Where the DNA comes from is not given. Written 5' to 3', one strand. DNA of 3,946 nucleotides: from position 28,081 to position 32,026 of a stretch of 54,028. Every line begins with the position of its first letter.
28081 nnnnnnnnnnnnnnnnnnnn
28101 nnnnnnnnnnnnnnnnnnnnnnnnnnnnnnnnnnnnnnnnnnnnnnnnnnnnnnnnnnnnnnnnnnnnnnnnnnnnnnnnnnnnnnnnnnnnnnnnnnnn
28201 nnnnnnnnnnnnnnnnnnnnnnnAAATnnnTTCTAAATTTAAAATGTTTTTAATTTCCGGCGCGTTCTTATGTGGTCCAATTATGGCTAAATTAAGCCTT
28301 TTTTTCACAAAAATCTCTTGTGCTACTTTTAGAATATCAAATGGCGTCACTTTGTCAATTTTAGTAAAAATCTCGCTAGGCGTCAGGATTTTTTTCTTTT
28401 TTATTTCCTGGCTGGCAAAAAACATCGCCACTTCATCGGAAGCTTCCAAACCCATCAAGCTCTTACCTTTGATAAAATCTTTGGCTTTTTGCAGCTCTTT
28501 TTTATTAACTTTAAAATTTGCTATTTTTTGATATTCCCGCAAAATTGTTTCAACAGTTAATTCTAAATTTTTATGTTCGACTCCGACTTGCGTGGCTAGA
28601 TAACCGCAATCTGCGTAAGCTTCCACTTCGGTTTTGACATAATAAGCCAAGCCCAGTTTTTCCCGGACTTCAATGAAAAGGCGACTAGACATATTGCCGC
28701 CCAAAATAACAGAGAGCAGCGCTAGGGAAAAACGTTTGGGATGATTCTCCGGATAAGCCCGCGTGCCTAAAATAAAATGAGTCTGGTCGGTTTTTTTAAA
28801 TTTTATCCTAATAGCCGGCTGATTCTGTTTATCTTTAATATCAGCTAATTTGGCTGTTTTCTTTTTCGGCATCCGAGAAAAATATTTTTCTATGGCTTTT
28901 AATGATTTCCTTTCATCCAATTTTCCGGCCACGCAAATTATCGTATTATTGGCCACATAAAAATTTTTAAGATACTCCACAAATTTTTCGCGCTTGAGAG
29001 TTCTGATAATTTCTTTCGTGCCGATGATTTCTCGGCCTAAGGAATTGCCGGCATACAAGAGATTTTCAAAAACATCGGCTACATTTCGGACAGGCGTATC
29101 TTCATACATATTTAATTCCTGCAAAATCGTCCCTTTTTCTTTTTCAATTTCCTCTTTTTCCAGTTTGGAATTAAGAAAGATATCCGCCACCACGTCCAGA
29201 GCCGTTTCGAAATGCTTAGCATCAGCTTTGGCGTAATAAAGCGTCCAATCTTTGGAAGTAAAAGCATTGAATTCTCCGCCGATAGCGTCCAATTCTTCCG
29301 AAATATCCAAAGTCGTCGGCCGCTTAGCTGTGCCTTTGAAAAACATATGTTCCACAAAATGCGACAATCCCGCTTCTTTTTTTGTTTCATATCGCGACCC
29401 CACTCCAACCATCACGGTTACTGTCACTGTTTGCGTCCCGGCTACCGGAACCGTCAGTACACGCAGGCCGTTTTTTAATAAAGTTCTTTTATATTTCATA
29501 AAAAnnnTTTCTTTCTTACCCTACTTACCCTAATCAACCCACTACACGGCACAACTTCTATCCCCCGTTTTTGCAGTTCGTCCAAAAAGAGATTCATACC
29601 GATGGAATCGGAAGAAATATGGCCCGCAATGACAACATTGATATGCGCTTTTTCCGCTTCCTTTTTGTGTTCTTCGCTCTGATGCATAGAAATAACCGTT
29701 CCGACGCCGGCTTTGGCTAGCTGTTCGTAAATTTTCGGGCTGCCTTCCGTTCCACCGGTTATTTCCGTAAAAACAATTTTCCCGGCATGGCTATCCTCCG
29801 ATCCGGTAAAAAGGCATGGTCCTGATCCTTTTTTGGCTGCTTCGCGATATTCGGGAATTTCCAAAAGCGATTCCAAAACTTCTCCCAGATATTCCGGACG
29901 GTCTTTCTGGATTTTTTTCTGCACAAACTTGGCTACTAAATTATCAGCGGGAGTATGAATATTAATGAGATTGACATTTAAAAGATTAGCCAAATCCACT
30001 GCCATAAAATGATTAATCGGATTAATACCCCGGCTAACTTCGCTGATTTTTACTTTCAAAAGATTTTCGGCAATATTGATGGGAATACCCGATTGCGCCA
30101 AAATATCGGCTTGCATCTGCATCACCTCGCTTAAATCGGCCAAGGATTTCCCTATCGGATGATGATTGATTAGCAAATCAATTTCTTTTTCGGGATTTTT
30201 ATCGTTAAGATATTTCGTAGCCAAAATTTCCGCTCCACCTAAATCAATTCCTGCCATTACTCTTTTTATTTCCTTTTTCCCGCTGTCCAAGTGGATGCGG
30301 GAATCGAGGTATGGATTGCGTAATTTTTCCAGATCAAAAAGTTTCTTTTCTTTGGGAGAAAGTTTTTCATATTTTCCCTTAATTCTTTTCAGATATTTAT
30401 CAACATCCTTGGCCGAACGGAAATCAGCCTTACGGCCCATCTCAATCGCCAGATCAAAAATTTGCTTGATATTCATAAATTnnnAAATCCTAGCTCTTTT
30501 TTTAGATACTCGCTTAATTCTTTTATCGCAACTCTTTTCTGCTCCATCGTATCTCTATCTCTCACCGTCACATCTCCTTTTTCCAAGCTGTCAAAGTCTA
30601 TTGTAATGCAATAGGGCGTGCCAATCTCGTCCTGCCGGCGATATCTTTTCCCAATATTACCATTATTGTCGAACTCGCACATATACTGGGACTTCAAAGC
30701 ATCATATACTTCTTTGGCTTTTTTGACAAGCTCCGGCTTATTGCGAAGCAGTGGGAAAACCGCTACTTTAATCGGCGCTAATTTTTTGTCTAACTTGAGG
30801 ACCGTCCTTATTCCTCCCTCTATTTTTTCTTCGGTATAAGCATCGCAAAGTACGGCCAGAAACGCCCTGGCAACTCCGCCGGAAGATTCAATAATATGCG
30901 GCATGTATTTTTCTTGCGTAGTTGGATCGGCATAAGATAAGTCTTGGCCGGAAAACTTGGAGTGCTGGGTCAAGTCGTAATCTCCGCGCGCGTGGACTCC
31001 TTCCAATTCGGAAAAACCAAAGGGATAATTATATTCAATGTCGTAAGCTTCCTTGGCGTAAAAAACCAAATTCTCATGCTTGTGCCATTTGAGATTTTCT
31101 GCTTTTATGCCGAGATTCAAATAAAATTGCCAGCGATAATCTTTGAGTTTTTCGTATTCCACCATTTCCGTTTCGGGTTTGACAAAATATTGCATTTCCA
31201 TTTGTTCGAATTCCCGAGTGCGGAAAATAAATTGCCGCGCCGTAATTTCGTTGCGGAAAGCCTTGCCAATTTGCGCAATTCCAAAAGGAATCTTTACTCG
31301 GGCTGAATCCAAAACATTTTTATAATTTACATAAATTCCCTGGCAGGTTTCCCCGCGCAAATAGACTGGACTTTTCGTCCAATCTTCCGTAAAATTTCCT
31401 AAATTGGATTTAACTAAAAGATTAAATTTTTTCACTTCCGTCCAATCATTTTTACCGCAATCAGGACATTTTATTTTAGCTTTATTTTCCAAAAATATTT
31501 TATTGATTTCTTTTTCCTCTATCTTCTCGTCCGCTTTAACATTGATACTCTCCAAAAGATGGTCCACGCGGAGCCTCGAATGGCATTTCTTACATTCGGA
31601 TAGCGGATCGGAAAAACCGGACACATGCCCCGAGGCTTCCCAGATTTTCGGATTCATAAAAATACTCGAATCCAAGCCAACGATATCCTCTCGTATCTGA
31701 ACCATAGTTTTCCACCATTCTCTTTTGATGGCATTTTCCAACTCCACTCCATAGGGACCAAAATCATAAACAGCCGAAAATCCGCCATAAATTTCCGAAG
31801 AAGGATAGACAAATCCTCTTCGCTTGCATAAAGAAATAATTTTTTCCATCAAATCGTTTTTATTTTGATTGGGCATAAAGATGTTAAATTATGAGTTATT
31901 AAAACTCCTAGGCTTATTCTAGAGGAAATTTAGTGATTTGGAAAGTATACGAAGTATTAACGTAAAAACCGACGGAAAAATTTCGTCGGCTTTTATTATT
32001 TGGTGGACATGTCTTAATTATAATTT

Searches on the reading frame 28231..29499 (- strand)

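Call 90: search_protein_families(library=pfam, proteins=[window:28231-29499:-], max_evalue=0.001)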
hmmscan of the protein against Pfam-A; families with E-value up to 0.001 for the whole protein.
window:28231-29499:- (423 aa): 2 families
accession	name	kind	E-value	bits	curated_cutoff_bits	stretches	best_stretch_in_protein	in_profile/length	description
PF00675.25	Peptidase_M16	-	2.2e-44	151.4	22.3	1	14-161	2-148/149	Insulinase (Peptidase family M16)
PF05193.26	Peptidase_M16_C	-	4e-36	125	23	1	168-341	2-179/181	Peptidase M16 inactive domain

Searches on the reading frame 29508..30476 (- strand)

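Call 90: search_protein_families(library=pfam, proteins=[window:29508-30476:-], max_evalue=0.001)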
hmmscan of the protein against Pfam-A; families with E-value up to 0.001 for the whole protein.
window:29508-30476:- (323 aa): 1 family
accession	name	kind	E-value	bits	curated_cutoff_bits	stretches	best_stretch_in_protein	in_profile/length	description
PF01784.24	DUF34_NIF3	-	4.4e-05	23.7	23.4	0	247-303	181-237/256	Duf34/NIF3 (NGG1p interacting factor 3)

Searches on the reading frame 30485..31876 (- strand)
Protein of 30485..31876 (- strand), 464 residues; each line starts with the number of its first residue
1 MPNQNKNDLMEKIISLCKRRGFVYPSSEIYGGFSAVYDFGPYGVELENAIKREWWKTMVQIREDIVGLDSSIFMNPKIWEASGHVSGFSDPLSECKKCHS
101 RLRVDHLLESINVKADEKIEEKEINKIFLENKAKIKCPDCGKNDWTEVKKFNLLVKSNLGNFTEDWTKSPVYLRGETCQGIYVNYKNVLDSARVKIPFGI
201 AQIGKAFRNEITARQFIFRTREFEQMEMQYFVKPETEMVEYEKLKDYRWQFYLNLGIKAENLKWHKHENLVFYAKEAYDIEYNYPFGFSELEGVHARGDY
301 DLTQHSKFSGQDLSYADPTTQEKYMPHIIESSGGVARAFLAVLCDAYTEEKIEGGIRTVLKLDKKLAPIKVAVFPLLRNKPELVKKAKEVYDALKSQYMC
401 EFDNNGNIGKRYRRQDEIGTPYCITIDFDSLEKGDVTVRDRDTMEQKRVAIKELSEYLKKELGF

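Call 90: search_protein_families(library=pfam, proteins=[window:30485-31876:-], max_evalue=0.001)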
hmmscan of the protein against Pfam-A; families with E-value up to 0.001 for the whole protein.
window:30485-31876:- (464 aa): 2 families
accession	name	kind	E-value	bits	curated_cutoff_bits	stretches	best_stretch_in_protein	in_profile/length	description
PF03129.25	HGTP_anticodon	-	7.8e-25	87.3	21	1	370-460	1-93/94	Anticodon binding domain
PF00587.30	tRNA-synt_2b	-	1.4e-13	51.7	29.3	1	168-343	8-176/179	tRNA synthetase class II core domain (G, H, P, S and T)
